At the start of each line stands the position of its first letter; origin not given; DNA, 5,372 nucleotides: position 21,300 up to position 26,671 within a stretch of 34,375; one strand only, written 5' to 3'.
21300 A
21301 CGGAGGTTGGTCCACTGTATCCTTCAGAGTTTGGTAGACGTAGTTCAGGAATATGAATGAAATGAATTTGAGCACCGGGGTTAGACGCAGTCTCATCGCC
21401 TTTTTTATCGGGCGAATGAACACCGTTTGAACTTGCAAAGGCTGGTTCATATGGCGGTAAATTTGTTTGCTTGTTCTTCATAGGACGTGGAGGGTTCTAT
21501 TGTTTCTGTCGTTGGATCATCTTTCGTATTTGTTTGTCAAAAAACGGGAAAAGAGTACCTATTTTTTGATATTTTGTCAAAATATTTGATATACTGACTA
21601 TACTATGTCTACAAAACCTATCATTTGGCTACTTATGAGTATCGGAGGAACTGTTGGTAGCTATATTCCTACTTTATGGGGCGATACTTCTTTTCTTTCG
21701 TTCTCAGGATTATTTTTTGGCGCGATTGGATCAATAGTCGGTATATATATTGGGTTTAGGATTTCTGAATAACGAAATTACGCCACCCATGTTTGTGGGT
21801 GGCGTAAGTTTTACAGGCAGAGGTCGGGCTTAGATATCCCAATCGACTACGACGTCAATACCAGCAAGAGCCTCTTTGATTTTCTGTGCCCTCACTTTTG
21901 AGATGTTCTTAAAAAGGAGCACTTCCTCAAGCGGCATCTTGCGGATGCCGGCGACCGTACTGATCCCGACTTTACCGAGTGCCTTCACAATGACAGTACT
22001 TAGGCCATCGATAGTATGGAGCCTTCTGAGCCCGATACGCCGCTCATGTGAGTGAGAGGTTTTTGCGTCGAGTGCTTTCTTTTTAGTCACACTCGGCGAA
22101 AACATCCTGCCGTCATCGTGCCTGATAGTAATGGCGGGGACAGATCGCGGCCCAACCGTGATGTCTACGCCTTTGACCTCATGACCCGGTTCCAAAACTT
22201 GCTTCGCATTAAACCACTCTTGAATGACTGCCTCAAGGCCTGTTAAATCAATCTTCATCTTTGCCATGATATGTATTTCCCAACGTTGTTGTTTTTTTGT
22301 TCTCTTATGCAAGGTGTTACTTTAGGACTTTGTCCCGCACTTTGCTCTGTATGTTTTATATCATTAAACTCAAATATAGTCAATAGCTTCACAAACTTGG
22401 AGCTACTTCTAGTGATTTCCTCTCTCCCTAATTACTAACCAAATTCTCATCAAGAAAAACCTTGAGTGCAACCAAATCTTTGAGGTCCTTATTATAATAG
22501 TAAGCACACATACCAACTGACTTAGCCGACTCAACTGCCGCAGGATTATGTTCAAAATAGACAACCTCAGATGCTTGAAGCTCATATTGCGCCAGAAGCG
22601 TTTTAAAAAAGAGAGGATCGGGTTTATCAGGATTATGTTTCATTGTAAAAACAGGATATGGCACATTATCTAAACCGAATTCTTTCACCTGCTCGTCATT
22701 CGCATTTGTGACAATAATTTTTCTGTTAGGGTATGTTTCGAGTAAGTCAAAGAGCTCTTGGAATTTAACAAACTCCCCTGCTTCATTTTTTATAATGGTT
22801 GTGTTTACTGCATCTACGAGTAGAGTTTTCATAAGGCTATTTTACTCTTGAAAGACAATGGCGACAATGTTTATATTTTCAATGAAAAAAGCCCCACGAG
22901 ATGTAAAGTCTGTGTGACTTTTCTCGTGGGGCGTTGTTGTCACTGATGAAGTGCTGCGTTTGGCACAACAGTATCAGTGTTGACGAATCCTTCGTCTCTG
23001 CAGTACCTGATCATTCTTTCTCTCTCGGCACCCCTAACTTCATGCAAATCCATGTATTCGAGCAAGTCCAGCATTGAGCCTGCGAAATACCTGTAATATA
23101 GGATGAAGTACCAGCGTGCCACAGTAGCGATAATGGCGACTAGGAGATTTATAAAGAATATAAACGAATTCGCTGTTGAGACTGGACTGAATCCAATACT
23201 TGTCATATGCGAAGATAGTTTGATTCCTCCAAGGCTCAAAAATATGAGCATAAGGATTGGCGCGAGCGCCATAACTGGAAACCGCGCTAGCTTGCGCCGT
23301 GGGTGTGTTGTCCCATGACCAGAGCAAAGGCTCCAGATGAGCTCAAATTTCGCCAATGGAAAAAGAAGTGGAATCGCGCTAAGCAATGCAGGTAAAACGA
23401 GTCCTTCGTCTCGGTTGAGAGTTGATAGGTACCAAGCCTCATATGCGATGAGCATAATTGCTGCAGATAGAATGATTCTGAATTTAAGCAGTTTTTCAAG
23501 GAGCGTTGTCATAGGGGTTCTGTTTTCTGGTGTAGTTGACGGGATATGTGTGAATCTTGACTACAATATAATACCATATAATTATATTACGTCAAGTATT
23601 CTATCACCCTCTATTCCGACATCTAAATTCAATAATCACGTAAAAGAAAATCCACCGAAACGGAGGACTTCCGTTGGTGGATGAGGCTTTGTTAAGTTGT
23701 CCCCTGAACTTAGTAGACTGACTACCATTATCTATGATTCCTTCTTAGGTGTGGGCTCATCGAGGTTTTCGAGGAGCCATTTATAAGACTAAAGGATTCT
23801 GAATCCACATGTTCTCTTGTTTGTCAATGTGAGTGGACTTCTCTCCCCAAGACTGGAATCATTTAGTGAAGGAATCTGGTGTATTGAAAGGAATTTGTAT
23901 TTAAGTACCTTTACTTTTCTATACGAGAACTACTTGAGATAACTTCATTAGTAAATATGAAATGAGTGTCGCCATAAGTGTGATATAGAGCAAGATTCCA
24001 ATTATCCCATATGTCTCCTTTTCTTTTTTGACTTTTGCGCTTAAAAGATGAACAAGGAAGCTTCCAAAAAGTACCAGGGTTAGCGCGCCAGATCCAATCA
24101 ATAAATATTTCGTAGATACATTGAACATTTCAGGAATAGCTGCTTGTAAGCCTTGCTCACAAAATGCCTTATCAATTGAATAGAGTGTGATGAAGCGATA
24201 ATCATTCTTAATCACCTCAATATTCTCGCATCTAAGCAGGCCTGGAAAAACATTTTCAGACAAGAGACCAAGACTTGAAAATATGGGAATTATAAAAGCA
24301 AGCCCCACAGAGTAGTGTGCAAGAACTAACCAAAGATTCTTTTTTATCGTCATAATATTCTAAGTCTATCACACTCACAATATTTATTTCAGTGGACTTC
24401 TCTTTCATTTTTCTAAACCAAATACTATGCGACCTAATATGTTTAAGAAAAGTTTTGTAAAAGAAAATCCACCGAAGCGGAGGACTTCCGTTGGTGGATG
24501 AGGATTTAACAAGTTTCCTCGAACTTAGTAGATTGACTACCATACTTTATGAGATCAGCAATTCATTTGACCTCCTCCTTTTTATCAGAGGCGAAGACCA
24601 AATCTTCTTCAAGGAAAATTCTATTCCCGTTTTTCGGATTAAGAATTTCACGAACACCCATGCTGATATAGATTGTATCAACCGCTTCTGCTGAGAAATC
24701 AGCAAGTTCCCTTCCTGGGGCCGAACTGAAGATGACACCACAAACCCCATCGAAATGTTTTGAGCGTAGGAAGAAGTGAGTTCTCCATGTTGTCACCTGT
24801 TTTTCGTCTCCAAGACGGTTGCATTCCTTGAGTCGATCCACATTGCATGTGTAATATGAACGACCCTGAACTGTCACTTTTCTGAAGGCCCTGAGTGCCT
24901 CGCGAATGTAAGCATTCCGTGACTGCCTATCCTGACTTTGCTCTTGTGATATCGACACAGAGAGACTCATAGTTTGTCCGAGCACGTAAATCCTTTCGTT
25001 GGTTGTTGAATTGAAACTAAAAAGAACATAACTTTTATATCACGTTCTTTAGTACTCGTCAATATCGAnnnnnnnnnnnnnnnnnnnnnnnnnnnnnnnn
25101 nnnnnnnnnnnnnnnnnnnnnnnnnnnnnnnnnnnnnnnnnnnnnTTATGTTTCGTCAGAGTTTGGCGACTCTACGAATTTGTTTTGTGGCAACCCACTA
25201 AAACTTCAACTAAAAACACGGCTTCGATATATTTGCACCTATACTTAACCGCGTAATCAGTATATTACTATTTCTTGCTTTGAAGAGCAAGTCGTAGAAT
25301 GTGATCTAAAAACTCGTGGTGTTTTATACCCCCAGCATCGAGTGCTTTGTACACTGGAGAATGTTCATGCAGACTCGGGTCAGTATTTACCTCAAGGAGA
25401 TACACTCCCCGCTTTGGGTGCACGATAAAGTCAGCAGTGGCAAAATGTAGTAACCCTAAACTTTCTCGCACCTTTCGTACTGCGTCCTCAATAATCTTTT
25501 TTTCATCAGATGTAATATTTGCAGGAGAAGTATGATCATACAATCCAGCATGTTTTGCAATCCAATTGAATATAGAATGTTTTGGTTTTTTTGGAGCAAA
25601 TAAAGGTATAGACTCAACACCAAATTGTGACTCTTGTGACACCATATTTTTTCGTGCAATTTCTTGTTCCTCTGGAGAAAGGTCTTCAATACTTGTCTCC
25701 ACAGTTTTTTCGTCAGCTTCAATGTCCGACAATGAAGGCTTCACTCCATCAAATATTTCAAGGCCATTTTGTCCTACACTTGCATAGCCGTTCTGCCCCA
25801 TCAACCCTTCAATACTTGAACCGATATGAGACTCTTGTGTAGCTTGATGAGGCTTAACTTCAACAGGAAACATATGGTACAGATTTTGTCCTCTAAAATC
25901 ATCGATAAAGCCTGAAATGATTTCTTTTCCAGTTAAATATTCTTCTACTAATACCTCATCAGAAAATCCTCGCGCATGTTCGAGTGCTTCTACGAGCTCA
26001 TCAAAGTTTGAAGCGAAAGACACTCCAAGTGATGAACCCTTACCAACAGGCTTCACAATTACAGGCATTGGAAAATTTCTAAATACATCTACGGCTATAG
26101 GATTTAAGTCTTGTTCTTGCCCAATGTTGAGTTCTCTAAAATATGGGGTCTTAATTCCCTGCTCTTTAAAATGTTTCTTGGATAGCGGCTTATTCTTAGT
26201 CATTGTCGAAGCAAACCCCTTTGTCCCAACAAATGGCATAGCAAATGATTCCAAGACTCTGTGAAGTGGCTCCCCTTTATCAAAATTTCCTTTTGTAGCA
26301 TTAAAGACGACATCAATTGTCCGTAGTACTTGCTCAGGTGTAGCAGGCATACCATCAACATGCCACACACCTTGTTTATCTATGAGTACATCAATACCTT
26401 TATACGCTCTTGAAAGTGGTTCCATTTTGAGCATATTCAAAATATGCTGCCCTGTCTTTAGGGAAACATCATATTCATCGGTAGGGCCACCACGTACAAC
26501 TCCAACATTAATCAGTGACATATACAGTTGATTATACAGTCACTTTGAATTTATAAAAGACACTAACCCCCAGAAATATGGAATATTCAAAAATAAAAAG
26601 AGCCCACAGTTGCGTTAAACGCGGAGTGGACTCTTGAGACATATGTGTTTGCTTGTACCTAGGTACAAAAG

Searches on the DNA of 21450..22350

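Call 92: search_rna_families(source=window, start=21450, end=22350, threshold=evalue, max_evalue=10, show_alignments=2)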
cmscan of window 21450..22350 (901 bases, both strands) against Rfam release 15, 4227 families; matches with E-value up to 10: 3.
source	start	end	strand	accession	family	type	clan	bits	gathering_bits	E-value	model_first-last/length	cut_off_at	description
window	21539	21619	-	RF01466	rli34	Gene; sRNA;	-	22.3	48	8.1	1-84/84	no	Listeria sRNA rli34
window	22211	22261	-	RF00295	snoTBR7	Gene; snRNA; snoRNA; CD-box;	-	14.5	45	4.6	1-75/75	no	Small nucleolar RNA TBR7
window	22237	22265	-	RF00345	snoR1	Gene; snRNA; snoRNA; CD-box;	CL00066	14.4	49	6.2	1-93/93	no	Small nucleolar RNA snoR1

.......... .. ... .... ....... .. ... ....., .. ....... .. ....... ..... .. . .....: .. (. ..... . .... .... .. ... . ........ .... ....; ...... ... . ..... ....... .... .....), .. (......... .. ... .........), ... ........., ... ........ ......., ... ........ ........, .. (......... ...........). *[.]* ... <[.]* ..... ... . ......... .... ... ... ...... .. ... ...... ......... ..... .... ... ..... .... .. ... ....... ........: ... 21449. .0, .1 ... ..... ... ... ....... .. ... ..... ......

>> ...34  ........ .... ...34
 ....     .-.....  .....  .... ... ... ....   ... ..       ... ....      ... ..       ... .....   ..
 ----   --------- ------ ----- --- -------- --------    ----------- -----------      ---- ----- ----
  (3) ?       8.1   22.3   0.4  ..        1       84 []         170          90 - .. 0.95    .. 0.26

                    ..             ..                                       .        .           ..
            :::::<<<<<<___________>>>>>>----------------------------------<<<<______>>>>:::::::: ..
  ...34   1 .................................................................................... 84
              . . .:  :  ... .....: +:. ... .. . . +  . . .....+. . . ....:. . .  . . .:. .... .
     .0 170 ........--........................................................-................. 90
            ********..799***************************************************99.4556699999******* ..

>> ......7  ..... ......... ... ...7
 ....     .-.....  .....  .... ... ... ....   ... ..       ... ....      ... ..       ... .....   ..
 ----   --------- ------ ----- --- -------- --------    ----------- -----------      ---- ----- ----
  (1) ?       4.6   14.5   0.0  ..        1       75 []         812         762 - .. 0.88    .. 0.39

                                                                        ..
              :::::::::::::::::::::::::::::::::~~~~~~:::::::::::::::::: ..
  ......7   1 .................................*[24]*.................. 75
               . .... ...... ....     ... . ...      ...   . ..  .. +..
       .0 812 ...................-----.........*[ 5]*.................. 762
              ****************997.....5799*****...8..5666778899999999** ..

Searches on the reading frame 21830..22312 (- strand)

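Call 88: search_protein_families(library=pfam, proteins=[window:21830-22312:-], max_evalue=0.001)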
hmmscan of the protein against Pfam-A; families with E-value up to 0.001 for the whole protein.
window:21830-22312:- (160 aa): 1 family
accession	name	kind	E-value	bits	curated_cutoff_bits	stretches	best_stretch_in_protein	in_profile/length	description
PF14520.12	HHH_5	-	0.00015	22.7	27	1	96-149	2-55/57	Helix-hairpin-helix domain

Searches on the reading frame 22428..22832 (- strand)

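Call 88: search_protein_families(library=pfam, proteins=[window:22428-22832:-], max_evalue=0.001)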
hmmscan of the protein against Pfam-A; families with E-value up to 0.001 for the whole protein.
window:22428-22832:- (134 aa): 1 family
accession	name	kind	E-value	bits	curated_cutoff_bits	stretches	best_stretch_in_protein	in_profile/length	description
PF13419.12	HAD_2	-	1.9e-05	25.3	23.8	1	7-108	67-173/178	Haloacid dehalogenase-like hydrolase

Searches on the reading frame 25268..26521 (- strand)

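Call 88: search_protein_families(library=pfam, proteins=[window:25268-26521:-], max_evalue=0.001)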
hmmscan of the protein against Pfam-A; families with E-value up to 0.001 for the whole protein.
window:25268-26521:- (417 aa): 7 families
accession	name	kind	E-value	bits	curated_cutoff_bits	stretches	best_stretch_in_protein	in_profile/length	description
PF07478.18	Dala_Dala_lig_C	-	4.3e-25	88.9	24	2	119-207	3-92/204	D-ala D-ala ligase C-terminus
PF01820.27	Dala_Dala_lig_N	-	1e-07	32.9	34.6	1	5-55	1-47/121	D-ala D-ala ligase N-terminus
PF02786.22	CPSase_L_D2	-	1.7e-07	31.4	19.8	1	143-208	30-102/211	Carbamoyl-phosphate synthase L chain, ATP binding domain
PF13535.11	ATP-grasp_4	-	3.1e-06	27.3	27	0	151-201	2-66/160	ATP-grasp domain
PF08443.16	RimK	-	4.4e-06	26.9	21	0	108-199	1-85/188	RimK-like ATP-grasp domain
PF02655.19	ATP-grasp_3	-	5.1e-06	27.1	23.2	0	109-201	2-74/160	ATP-grasp domain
PF01071.24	GARS_A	-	4.3e-05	23.9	27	1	110-242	2-130/194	Phosphoribosylglycinamide synthetase, ATP-grasp (A) domain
